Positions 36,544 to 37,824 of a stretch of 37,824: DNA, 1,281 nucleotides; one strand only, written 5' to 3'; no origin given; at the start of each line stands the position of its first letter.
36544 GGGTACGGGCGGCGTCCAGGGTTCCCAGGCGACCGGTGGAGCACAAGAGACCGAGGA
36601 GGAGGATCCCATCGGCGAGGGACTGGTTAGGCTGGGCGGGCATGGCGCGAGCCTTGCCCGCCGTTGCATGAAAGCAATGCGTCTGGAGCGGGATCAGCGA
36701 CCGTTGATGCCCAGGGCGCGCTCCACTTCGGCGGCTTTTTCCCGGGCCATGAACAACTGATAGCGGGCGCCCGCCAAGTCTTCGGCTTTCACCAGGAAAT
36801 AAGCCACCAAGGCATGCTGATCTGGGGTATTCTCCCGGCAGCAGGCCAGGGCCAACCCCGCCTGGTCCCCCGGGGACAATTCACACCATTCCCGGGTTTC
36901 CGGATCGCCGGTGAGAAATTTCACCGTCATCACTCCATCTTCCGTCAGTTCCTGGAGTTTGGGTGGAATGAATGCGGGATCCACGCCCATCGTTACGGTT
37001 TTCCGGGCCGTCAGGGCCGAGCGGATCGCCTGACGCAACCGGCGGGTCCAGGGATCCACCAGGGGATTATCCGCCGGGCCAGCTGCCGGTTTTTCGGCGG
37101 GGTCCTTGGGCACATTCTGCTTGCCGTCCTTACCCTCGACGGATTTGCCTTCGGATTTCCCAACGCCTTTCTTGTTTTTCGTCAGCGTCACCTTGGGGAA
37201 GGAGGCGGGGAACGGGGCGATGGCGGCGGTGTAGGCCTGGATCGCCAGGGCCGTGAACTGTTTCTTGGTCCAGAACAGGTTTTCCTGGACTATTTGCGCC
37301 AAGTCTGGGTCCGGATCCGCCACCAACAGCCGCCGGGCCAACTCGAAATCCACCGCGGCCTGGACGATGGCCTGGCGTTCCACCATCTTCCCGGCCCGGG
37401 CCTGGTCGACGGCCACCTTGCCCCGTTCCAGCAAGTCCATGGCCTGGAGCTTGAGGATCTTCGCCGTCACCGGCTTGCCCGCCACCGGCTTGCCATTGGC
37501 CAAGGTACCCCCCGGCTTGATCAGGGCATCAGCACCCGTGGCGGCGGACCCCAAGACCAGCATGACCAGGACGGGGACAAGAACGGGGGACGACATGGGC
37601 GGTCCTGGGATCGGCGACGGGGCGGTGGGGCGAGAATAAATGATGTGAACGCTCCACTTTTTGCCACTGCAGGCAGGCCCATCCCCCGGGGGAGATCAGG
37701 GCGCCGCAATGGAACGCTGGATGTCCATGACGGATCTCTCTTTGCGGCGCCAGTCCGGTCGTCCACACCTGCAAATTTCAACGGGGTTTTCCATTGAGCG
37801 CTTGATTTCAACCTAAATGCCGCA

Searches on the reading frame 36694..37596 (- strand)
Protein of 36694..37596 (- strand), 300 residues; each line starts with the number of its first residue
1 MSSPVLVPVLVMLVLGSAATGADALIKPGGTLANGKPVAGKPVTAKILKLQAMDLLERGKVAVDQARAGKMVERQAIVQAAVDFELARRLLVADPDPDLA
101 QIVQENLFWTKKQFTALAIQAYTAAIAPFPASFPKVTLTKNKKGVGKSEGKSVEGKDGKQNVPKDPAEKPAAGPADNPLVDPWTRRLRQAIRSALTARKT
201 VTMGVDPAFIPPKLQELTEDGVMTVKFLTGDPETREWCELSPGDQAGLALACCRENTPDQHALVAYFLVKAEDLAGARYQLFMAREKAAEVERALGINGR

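Call 16: find_encoding_contigs(protein=window:36694-37596:-, flank=10000, max_places=10)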
Protein window:36694-37596:- (300 aa): 4 contigs read that carry it; 3 places shown.
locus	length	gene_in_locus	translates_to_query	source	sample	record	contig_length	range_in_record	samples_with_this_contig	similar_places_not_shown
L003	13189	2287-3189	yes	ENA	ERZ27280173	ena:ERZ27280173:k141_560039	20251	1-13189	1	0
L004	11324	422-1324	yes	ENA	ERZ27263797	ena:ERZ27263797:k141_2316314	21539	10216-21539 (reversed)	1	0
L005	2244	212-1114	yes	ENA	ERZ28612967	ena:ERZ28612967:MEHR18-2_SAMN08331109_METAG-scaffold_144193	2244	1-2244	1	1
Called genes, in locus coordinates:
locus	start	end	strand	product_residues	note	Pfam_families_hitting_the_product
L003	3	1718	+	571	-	?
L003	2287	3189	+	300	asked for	-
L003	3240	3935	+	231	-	-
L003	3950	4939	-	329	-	-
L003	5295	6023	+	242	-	PF00300:His_Phos_1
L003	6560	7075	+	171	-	PF13560:HTH_31 (weak), PF01381:HTH_3 (weak)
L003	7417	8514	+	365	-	PF01926:MMR_HSR1, PF02421:FeoB_N, PF06071:YchF-GTPase_C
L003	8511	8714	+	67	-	-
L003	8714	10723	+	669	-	PF00270:DEAD, PF00271:Helicase_C, PF16124:RecQ_Zn_bind, PF09382:RQC, PF00570:HRDC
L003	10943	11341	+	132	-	PF00507:Oxidored_q4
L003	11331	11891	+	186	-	PF01058:Oxidored_q6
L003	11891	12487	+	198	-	PF00329:Complex1_30kDa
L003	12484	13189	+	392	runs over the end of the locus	PF00346:Complex1_49kDa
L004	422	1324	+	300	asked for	-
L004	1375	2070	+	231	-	-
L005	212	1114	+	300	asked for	-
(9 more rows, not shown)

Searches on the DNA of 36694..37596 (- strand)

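Call 47: search_dna_similar(query=L003:1818-2186:-, collection=plasmids, mode=distant, max_evalue=1, max_rows=15)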
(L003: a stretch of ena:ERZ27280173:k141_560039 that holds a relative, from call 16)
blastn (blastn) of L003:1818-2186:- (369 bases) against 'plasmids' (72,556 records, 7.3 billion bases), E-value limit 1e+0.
Records with a match: 20; places in all: 33; records where one place covers at least 80% of the query: 0.
Best place of each record, by identity: >=99% 1; 95-99% 7; 90-95% 12.
By first word of the organism name: Sphingobium 10; Sphingomonas 6; Trichormus 2; Sphingopyxis 1; Gemmatirosa 1.
By predicted mobility (MOB-suite, as given by PLSDB): non-mobilizable 16; conjugative 4.
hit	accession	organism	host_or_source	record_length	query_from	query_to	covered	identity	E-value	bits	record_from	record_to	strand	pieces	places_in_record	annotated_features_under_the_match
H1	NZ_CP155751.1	Sphingomonas parapaucimobilis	Chinese cabbage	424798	276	311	10%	91.7%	8e-3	49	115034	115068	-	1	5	none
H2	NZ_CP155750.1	Sphingomonas parapaucimobilis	Chinese cabbage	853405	278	312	9%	94.3%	6e-4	52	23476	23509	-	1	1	none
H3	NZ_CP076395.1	Sphingopyxis indica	Single cell,HCH dumpsite soil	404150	279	311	9%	97.0%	5e-5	56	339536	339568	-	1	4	none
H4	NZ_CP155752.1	Sphingomonas parapaucimobilis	Chinese cabbage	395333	276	307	9%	90.6%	9e-2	46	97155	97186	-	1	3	none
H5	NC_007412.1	Trichormus variabilis ATCC 29413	-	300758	276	306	8%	93.5%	8e-3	48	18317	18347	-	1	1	none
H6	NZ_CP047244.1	Trichormus variabilis 0441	cell culture,thermal spring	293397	276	306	8%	93.5%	8e-3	48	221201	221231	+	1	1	none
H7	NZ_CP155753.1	Sphingomonas parapaucimobilis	Chinese cabbage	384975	276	306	8%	90.3%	3e-1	44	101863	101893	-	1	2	none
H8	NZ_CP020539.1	Sphingobium herbicidovorans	cell culture,soil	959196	279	307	8%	96.6%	8e-3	49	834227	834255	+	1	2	none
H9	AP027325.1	Sphingobium sp. TomTYG46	-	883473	279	306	8%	100.0%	6e-4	52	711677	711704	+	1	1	none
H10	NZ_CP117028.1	Sphingomonas hankookensis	Pure isolate,Tap water (bathroom)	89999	280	309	8%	93.3%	3e-2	46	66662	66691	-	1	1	none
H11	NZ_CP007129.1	Gemmatirosa kalamazoonensis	-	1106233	278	305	8%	96.6%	9e-2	46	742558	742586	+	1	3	record has no annotation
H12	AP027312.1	Sphingobium sp. TomMM7A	-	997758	279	306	8%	96.4%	3e-2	47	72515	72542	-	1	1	none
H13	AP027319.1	Sphingobium sp. TomTYG42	-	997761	279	306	8%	96.4%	3e-2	47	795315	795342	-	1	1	none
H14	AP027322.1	Sphingobium sp. TomTYG43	-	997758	279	306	8%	96.4%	3e-2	47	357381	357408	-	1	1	none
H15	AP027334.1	Sphingobium sp. TomTYG71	-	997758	279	306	8%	96.4%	3e-2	47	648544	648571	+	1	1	none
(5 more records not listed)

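Call 50: get_annotated_region(hit=H3, flank=400)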
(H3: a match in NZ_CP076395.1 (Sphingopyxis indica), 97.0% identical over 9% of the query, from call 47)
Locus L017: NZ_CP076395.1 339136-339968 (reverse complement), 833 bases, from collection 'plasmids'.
description: Sphingopyxis indica strain MC4 plasmid pMC4, complete sequence
organism: Sphingopyxis indica (NCBI taxid 436663)
taxonomy: Bacteria; Pseudomonadota; Alphaproteobacteria; Sphingomonadales; Sphingomonadaceae; Sphingopyxis; Sphingopyxis indica
host: -; source: Single cell,HCH dumpsite soil; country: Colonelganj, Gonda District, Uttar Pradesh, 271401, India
typing (MOB-suite, as given by PLSDB): conjugative; relaxase MOBP; mating-pair formation MPF_T
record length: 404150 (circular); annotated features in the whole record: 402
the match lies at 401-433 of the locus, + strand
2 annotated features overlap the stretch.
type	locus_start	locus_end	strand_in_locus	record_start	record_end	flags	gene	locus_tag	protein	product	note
CDS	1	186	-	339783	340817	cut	tsaD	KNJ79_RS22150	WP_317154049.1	tRNA (adenosine(37)-N6)-threonylcarbamoyltransferase complex transferase subunit TsaD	GO:0006400 - tRNA modification [Evidence IEA]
CDS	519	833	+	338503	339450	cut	hemC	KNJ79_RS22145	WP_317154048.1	hydroxymethylbilane synthase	GO:0006779 - porphyrin-containing compound biosynthetic process [Evidence IEA]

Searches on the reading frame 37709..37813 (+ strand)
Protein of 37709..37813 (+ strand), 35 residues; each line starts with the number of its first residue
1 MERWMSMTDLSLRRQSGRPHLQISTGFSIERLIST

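Call 56: search_protein_families(library=pfam, proteins=[window:37709-37813:+], max_evalue=10)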
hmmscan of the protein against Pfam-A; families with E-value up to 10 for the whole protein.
seq(35 aa): 0 families
